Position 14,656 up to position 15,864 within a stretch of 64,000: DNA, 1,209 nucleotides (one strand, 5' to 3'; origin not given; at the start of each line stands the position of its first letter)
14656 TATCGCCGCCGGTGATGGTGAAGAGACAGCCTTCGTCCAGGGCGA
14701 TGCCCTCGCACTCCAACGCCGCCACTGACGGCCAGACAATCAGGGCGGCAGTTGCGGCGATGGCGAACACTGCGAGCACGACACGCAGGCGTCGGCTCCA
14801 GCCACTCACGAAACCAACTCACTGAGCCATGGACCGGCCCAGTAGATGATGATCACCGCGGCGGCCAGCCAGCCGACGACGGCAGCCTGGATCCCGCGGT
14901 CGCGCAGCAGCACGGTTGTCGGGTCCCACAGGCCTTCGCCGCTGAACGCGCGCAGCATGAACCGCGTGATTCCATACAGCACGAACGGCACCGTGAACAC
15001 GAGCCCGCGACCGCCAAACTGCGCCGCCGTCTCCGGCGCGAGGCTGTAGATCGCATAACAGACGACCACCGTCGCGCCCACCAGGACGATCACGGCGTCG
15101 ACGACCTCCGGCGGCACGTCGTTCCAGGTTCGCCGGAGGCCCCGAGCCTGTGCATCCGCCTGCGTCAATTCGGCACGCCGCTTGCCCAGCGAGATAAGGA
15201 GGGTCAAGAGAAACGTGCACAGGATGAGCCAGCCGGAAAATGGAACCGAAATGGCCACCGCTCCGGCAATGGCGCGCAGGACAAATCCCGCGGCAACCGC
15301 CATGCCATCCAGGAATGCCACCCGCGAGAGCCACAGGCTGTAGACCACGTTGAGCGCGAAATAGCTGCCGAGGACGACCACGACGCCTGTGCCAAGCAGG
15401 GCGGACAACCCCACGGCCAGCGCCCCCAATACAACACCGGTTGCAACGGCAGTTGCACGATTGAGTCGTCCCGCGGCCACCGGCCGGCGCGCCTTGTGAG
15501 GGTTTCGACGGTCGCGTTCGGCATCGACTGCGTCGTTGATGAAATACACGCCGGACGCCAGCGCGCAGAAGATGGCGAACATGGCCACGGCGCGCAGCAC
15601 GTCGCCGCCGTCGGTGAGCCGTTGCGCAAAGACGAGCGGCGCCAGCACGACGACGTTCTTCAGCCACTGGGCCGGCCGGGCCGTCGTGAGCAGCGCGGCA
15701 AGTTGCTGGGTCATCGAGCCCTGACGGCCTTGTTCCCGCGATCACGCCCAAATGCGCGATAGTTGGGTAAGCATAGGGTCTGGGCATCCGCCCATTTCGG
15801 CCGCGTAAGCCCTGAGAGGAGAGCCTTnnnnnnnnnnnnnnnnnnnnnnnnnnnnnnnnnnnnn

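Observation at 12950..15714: Rv3806c-like DPPR synthase translationally coupled to two tandem secreted LRR proteins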

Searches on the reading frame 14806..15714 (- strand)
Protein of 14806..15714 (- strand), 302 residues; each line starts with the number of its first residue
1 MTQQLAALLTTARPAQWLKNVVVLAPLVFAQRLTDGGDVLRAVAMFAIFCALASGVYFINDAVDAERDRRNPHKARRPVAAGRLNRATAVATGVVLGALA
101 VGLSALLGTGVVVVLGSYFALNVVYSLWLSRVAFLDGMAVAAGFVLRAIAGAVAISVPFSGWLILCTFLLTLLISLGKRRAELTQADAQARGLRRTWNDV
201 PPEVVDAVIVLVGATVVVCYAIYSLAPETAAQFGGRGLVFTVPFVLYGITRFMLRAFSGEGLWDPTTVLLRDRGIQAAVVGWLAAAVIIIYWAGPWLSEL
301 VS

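Call 3: search_protein_families(library=pfam, proteins=[window:14806-15714:-], max_evalue=0.01)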
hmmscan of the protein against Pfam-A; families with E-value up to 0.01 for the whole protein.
window:14806-15714:- (302 aa): 1 family
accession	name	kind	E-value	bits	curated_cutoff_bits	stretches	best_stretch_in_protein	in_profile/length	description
PF01040.23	UbiA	-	2.1e-19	70.2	34.2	1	38-251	18-227/250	UbiA prenyltransferase family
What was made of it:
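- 14806..15714 (-): Gene for a polyprenyl-phosphate phosphoribosyltransferase (DPPR-synthase-like, UbiA superfamily), 302 aa. It is a conserved core gene of the lineage. PF01040 at E 2e-19 (call 3).
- On DPPR synthase / polyprenyl-phosphate phosphoribosyltransferase (UbiA superfamily): PF01040 scores 70.2 bits against a cut-off of 34.2 (call 3).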

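Call 4: search_protein_families(library=ncbifam, proteins=[window:14806-15714:-], max_evalue=0.01)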
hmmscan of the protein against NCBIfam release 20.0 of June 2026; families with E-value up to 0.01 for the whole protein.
window:14806-15714:- (302 aa): 18 families
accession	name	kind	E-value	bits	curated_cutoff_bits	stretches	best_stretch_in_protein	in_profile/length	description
NF008977.0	PRK12324.1-2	equivalog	9.4e-66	222.2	234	1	7-291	4-288/297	decaprenyl-phosphate phosphoribosyltransferase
NF008978.0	PRK12324.1-4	equivalog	1.7e-59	201.3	207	1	6-291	33-320/322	decaprenyl-phosphate phosphoribosyltransferase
NF006088.0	PRK08238.1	equivalog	1.3e-50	172.4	351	1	3-286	190-476/482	UbiA family prenyltransferase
NF008976.0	PRK12324.1-1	equivalog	6.2e-43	147.3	474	1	6-290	19-303/306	decaprenyl-phosphate phosphoribosyltransferase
NF009523.0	PRK12884.1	equivalog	2e-12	46.9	269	1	21-178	21-171/279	prenyltransferase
NF009522.0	PRK12883.1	equivalog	4.5e-10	39.5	353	1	23-171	23-167/279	geranylgeranylglycerol-phosphate geranylgeranyltransferase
NF009516.0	PRK12875.1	equivalog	1.1e-07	31.2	205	1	3-127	15-141/292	prenyltransferase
NF009058.0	PRK12392.1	subfamily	3.5e-07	29.6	494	1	4-132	13-142/333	bacteriochlorophyll c synthase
TIGR01473.1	cyoE_ctaB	equivalog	8.1e-07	29.1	210.3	1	25-156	21-153/281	heme o synthase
TIGR01475.1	ubiA_other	subfamily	1.8e-06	27.6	180.8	1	45-166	42-165/282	UbiA-like polyprenyltransferase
NF009525.0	PRK12887.1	equivalog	7.8e-06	25.4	226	1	3-149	12-161/310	homogentisate phytyltransferase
NF009515.0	PRK12874.1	equivalog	0.00076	18.9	392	1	45-167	50-173/291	4-hydroxybenzoate polyprenyltransferase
TIGR01474.1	ubiA_proteo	equivalog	0.0016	18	275.45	1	22-155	18-155/282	4-hydroxybenzoate octaprenyltransferase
NF045897.1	SCO3242_trans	equivalog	0.0018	17.9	260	1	42-154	34-143/287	SCO3242 family prenyltransferase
NF009513.0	PRK12872.1-3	equivalog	0.0019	17.8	288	1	15-140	30-151/293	prenyltransferase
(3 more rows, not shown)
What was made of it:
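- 14806..15714 (-): Best NCBIfam models are the DPPR-synthase models NF008977 (222.2 bits, cut-off 234) and NF008978 (201.3 bits, cut-off 207); other prenyltransferase models score 47 bits or less (call 4).
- On DPPR synthase / polyprenyl-phosphate phosphoribosyltransferase (UbiA superfamily): NF008977 scores 222.2 against 234, NF008978 scores 201.3 against 207, and NF008976 scores 147 against 474 (call 4).
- Closest known: Three-component pentofuranose glycosylation systems. Same: The window protein also matches NF006088, a model whose UbiA part follows an extra N-terminal region, at 172 bits (call 4).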

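Call 9: find_encoding_contigs(protein=window:14806-15714:-, flank=10000, max_places=6)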
Protein window:14806-15714:- (302 aa): 8 contigs read that carry it; 5 places shown.
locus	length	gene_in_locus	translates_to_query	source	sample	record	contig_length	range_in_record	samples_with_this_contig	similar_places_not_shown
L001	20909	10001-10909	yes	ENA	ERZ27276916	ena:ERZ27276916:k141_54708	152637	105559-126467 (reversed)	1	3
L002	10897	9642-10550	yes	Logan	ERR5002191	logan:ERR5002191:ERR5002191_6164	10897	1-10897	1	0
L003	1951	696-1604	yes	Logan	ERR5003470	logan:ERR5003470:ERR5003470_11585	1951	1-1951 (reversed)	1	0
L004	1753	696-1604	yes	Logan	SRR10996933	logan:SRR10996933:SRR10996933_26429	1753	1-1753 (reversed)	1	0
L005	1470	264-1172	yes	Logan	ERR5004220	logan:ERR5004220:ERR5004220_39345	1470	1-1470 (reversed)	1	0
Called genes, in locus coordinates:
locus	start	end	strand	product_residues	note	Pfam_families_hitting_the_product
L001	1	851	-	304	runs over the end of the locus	PF00005:ABC_tran, PF13304:AAA_21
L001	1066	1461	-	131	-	PF01850:PIN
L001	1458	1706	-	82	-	PF04014:MazE_antitoxin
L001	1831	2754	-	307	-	-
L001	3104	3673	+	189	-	-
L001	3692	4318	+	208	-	-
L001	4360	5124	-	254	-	PF01784:DUF34_NIF3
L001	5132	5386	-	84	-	PF16798:DUF5069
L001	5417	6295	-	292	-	PF01636:APH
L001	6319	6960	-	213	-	PF10105:DUF2344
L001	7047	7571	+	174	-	PF01844:HNH, PF14279:HNH_5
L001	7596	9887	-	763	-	PF00330:Aconitase, PF00694:Aconitase_C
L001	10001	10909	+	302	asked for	PF01040:UbiA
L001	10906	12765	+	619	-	PF00560:LRR_1 (faint), PF12799:LRR_4 (faint), PF13855:LRR_8 (faint), PF23598:LRR_14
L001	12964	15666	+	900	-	-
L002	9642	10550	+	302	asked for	PF01040:UbiA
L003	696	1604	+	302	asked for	PF01040:UbiA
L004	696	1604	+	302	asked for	PF01040:UbiA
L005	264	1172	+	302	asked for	PF01040:UbiA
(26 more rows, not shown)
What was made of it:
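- Tried and rejected: Assembly artefact: rejected, because the junction is present in independent assemblies (call 9).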

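Call 10: find_homologous_proteins(query=window:14806-15714:-)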
Query window:14806-15714:- (302 aa): 1226 proteins with E <= 0.001 among 8000 candidates; the best 120 are listed.
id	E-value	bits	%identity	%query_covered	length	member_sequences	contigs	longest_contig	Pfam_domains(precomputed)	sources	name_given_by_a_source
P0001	3.9e-181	619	97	100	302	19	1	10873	PF01040.24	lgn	-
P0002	1.5e-177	607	95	100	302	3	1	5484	PF01040.24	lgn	-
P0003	1.9e-174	597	92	100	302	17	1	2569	PF01040.24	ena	-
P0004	1.0e-170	585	91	100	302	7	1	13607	PF01040.24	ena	-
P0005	1.6e-166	571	90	100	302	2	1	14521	PF01040.24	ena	-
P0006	3.0e-165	567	88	100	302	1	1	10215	PF01040.24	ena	-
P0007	2.7e-164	564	88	100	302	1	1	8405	PF01040.24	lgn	-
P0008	3.1e-164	564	88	100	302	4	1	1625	PF01040.24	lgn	-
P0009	7.4e-149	513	81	100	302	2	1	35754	PF01040.24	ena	-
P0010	6.3e-148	510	80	100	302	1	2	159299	PF01040.24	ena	-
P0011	1.8e-147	509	80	100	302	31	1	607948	PF01040.24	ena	-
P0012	7.5e-147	507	80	100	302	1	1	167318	PF01040.24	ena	-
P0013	1.1e-146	506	78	100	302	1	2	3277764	PF01040.24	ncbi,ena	-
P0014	2.5e-146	505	79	100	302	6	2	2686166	PF01040.24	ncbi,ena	-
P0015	6.6e-116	405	64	100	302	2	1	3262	PF01040.24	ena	-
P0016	3.9e-104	366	60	99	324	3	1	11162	PF01040.24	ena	-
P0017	3.9e-101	356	92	64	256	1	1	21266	PF01040.24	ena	-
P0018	2.2e-98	347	61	92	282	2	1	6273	PF01040.24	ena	-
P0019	3.4e-91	324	55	96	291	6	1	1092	PF01040.24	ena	-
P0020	1.1e-76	276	49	99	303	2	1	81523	PF01040.24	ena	-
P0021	5.0e-74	268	46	99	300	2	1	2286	PF01040.24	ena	-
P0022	1.6e-69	253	46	96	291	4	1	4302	PF01040.24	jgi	jgi:4-hydroxybenzoate polyprenyltransferase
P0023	1.4e-67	246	47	96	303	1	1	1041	PF01040.24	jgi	jgi:4-hydroxybenzoate polyprenyltransferase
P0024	6.4e-67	244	47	94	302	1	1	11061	PF01040.24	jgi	jgi:4-hydroxybenzoate polyprenyltransferase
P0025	7.2e-67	244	50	90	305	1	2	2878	PF01040.24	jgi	jgi:4-hydroxybenzoate polyprenyltransferase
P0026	9.8e-67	244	47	94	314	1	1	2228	PF01040.24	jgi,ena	-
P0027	7.7e-66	241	46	92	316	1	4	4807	PF01040.24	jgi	jgi:4-hydroxybenzoate polyprenyltransferase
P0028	8.3e-66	241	46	96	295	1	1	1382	PF01040.24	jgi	jgi:4-hydroxybenzoate polyprenyltransferase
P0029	3.8e-65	238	46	97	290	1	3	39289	PF01040.24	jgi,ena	jgi:4-hydroxybenzoate polyprenyltransferase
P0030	5.2e-65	238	45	95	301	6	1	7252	PF01040.24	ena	-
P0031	5.2e-65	238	45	96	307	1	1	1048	PF01040.24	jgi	-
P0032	1.1e-64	237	45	96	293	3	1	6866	PF01040.24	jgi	-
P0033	1.5e-64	236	43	96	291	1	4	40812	PF01040.24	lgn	-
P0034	1.7e-64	236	45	95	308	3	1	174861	PF01040.24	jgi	jgi:4-hydroxybenzoate polyprenyltransferase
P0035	2.1e-64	236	45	95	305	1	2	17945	PF01040.24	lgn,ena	-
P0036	2.7e-64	236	45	96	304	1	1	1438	PF01040.24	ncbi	ncbi:MAG: decaprenyl-phosphate phosphoribosyltransferase [Candidatus Binatia bacterium]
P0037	3.6e-64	235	43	93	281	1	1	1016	PF01040.24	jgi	jgi:4-hydroxybenzoate polyprenyltransferase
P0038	3.7e-64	235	45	95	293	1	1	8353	PF01040.24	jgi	jgi:4-hydroxybenzoate polyprenyltransferase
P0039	3.7e-64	235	46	94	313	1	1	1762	PF01040.24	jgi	jgi:4-hydroxybenzoate polyprenyltransferase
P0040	4.2e-64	235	47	96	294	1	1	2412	PF01040.24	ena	-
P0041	5.8e-64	234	42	96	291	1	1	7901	PF01040.24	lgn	-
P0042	6.5e-64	234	45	94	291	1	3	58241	PF01040.24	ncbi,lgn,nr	ncbi:MAG: decaprenyl-phosphate phosphoribosyltransferase [Thermoanaerobaculales bacterium]|nr:decapr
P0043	7.0e-64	234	43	95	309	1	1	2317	PF01040.24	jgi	jgi:4-hydroxybenzoate polyprenyltransferase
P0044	7.2e-64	234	45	94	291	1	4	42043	PF01040.24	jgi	jgi:4-hydroxybenzoate polyprenyltransferase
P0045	7.8e-64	234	41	95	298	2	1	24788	PF01040.24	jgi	jgi:4-hydroxybenzoate polyprenyltransferase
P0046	8.5e-64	234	45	88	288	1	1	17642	PF01040.24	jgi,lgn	jgi:4-hydroxybenzoate polyprenyltransferase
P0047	1.0e-63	234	44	95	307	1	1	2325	PF01040.24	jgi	jgi:4-hydroxybenzoate polyprenyltransferase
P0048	1.1e-63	234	46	95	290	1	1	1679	PF01040.24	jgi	jgi:4-hydroxybenzoate polyprenyltransferase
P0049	1.2e-63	233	46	96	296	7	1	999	PF01040.24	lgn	-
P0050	1.3e-63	233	44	96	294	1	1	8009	PF01040.24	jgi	jgi:4-hydroxybenzoate polyprenyltransferase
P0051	1.5e-63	233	43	94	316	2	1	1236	PF01040.24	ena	-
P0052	1.8e-63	233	46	96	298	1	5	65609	PF01040.24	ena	-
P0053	2.6e-63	232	42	95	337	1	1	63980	PF01040.24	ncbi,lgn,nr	ncbi:MAG: decaprenyl-phosphate phosphoribosyltransferase [Candidatus Schekmanbacteria bacterium]|nr:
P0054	2.6e-63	232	46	92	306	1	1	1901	PF01040.24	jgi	jgi:4-hydroxybenzoate polyprenyltransferase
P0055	3.0e-63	232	43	93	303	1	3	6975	PF01040.24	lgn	-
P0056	3.1e-63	232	47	94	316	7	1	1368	PF01040.24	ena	-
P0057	3.1e-63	232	45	95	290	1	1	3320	PF01040.24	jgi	jgi:4-hydroxybenzoate polyprenyltransferase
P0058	3.2e-63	232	43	93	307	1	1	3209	PF01040.24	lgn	-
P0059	3.3e-63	232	44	96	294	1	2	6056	PF01040.24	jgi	-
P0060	3.7e-63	232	44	93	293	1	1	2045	PF01040.24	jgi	jgi:4-hydroxybenzoate polyprenyltransferase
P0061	4.3e-63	232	42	95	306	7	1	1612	PF01040.24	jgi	jgi:4-hydroxybenzoate polyprenyltransferase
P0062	4.6e-63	232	47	95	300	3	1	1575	PF01040.24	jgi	jgi:4-hydroxybenzoate polyprenyltransferase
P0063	5.1e-63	231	47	95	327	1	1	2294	PF01040.24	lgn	-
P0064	6.1e-63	231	46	96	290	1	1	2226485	PF01040.24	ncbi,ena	-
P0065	8.1e-63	231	43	94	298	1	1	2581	PF01040.24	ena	-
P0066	8.8e-63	231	44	96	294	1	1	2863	PF01040.24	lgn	-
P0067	8.9e-63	231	45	96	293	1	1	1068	PF01040.24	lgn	-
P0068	8.9e-63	231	44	96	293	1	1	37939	PF01040.24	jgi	jgi:4-hydroxybenzoate polyprenyltransferase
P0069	9.0e-63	231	43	94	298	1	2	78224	PF01040.24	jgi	jgi:4-hydroxybenzoate polyprenyltransferase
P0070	9.9e-63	230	43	94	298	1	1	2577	PF01040.24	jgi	jgi:4-hydroxybenzoate polyprenyltransferase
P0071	1.0e-62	230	45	96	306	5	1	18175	PF01040.24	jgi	jgi:4-hydroxybenzoate polyprenyltransferase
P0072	1.2e-62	230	45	93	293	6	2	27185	PF01040.24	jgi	jgi:4-hydroxybenzoate polyprenyltransferase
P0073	1.2e-62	230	44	94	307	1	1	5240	PF01040.24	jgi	jgi:4-hydroxybenzoate polyprenyltransferase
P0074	1.3e-62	230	45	90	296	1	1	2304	PF01040.24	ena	-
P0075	1.4e-62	230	44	92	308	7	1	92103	PF01040.24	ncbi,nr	ncbi:MAG TPA: decaprenyl-phosphate phosphoribosyltransferase [Myxococcales bacterium]|nr:decaprenyl-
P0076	1.5e-62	230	41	96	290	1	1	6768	PF01040.24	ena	-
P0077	1.7e-62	230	44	97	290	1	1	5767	PF01040.24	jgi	jgi:4-hydroxybenzoate polyprenyltransferase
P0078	2.0e-62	229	44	96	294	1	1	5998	PF01040.24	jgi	-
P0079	2.0e-62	229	45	95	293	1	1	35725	PF01040.24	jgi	jgi:4-hydroxybenzoate polyprenyltransferase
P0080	2.1e-62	229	44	96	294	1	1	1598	PF01040.24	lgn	-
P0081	2.2e-62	229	45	90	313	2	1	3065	PF01040.24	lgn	-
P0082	2.5e-62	229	46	88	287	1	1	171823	PF01040.24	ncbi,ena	-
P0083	2.8e-62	229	45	95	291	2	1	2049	PF01040.24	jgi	jgi:4-hydroxybenzoate polyprenyltransferase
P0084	3.1e-62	229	44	97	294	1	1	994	PF01040.24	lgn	-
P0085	3.3e-62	229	44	96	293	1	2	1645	PF01040.24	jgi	jgi:4-hydroxybenzoate polyprenyltransferase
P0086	3.5e-62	229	44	94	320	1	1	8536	PF01040.24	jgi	jgi:4-hydroxybenzoate polyprenyltransferase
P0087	3.6e-62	229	46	96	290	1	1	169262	PF01040.24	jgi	jgi:4-hydroxybenzoate polyprenyltransferase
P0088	3.8e-62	229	42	94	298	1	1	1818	PF01040.24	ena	-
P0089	3.8e-62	229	43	96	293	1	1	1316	PF01040.24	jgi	jgi:4-hydroxybenzoate polyprenyltransferase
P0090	3.8e-62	229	45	96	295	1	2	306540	PF01040.24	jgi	-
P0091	4.3e-62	228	44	92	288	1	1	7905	PF01040.24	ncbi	-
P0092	4.3e-62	228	40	95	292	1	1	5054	PF01040.24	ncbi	-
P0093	4.7e-62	228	45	95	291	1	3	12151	PF01040.24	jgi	jgi:4-hydroxybenzoate polyprenyltransferase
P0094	5.1e-62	228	43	94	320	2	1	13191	PF01040.24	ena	-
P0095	5.8e-62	228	44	96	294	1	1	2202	PF01040.24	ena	-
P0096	5.9e-62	228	46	90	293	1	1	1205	PF01040.24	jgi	jgi:4-hydroxybenzoate polyprenyltransferase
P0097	6.5e-62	228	45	98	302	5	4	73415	PF01040.24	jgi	jgi:4-hydroxybenzoate polyprenyltransferase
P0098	6.7e-62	228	44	96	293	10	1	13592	PF01040.24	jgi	-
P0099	6.9e-62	228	42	94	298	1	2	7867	PF01040.24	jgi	jgi:4-hydroxybenzoate polyprenyltransferase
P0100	8.3e-62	227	44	95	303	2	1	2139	PF01040.24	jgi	jgi:4-hydroxybenzoate polyprenyltransferase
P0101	8.9e-62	227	45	96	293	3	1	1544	PF01040.24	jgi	-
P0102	9.9e-62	227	43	97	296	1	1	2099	PF01040.24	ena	-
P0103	1.1e-61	227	44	96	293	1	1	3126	PF01040.24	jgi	-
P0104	1.2e-61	227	43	96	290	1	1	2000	PF01040.24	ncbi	-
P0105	1.2e-61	227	40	95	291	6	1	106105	PF01040.24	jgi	jgi:4-hydroxybenzoate polyprenyltransferase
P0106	1.2e-61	227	46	86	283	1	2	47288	PF01040.24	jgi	jgi:4-hydroxybenzoate polyprenyltransferase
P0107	1.3e-61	227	46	90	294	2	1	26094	PF01040.24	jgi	jgi:4-hydroxybenzoate polyprenyltransferase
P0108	1.4e-61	227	43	95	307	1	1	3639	PF01040.24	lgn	-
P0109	1.4e-61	227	44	96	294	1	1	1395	PF01040.24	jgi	-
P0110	1.7e-61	226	42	95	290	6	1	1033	PF01040.24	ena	-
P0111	1.9e-61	226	44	96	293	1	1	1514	PF01040.24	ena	-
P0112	2.0e-61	226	44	96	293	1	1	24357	PF01040.24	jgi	jgi:4-hydroxybenzoate polyprenyltransferase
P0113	3.1e-61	226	44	96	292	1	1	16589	PF01040.24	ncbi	-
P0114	3.4e-61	225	45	94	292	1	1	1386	PF01040.24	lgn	-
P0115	3.4e-61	225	44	96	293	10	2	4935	PF01040.24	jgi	-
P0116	3.6e-61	225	43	92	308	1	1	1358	PF01040.24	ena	-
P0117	3.7e-61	225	43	89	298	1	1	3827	PF01040.24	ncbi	-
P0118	3.8e-61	225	43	92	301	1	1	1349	PF01040.24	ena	-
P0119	4.0e-61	225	45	96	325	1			PF01040.24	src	-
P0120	4.1e-61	225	40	96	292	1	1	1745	PF01040.24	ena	-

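Call 11: find_encoding_contigs(protein=P0013, flank=10000, max_places=3)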
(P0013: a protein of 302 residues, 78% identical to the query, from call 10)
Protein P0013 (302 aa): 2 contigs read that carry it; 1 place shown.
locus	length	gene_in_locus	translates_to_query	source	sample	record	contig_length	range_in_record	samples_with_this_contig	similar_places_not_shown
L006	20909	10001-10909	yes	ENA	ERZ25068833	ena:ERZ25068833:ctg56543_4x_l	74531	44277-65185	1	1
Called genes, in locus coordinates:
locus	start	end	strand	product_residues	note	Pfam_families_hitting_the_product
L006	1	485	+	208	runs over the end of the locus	-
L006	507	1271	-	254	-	PF01784:DUF34_NIF3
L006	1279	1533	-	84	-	PF16798:DUF5069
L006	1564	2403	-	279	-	-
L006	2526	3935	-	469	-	PF00672:HAMP, PF00512:HisKA, PF02518:HATPase_c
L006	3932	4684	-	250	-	PF00072:Response_reg, PF00486:Trans_reg_C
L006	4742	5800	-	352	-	-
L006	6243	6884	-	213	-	PF10105:DUF2344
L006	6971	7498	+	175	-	PF01844:HNH, PF14279:HNH_5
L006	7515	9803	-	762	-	PF00330:Aconitase, PF00694:Aconitase_C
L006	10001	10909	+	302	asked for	PF01040:UbiA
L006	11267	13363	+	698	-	-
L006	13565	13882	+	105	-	PF13239:2TM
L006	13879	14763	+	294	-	PF01904:DUF72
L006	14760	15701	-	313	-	PF07549:Sec_GG (weak), PF02355:SecD_SecF_C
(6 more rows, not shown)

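Call 12: find_encoding_contigs(protein=P0014, flank=10000, max_places=3)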
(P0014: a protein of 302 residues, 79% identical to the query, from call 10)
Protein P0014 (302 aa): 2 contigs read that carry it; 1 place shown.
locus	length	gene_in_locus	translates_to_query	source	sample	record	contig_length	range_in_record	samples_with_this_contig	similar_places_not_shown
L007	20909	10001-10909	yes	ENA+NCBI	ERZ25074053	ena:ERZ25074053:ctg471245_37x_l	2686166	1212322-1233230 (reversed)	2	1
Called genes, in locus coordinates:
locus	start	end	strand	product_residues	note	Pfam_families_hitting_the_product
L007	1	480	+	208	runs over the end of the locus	-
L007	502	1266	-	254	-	PF01784:DUF34_NIF3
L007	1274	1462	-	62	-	PF16798:DUF5069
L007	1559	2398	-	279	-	-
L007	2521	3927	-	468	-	PF00672:HAMP, PF00512:HisKA, PF02518:HATPase_c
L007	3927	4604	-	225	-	PF00072:Response_reg, PF00486:Trans_reg_C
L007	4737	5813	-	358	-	-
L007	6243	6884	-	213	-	PF10105:DUF2344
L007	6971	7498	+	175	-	PF01844:HNH, PF14279:HNH_5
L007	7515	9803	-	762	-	PF00330:Aconitase, PF00694:Aconitase_C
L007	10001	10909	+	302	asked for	PF01040:UbiA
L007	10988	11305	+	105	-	PF13239:2TM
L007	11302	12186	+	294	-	PF01904:DUF72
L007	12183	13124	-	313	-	PF07549:Sec_GG (weak), PF02355:SecD_SecF_C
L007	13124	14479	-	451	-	PF21760:SecD_1st, PF22599:SecDF_P1_head, PF02355:SecD_SecF_C, PF03176:MMPL (weak)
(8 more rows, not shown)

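Call 13: find_encoding_contigs(protein=P0020, flank=10000, max_places=3)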
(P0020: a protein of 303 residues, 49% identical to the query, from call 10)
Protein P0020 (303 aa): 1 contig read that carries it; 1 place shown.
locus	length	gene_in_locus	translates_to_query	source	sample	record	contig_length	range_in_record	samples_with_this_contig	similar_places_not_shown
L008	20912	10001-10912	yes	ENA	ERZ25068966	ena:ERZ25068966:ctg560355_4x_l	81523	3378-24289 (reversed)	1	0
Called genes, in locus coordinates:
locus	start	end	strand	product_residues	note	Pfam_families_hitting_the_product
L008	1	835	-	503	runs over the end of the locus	PF07995:GSDH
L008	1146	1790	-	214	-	-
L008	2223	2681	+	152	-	-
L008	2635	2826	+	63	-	PF03485:Arg_tRNA_synt_N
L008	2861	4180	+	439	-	PF00750:tRNA-synt_1d, PF05746:DALR_1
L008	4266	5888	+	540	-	PF02690:Na_Pi_cotrans, PF01895:PhoU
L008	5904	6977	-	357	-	-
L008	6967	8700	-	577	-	-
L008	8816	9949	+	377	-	PF04015:DUF362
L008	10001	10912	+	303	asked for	PF01040:UbiA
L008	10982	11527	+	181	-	PF04229:GrpB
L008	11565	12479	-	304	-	PF00701:DHDPS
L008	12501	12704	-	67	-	PF24696:UGSC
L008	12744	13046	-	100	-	PF24696:UGSC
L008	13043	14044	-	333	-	-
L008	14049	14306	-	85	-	-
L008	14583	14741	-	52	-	PF07883:Cupin_2 (weak)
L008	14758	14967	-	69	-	-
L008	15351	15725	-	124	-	-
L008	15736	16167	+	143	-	PF04909:Amidohydro_2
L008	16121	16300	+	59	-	PF04909:Amidohydro_2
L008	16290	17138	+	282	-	PF04909:Amidohydro_2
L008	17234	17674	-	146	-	-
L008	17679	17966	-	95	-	-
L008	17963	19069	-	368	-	-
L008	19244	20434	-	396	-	PF00089:Trypsin, PF13365:Trypsin_2, PF00595:PDZ (weak), PF13180:PDZ_2, PF17820:PDZ_6 (weak)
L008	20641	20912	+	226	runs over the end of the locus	PF02540:NAD_synthase, PF03054:tRNA_Me_trans (faint)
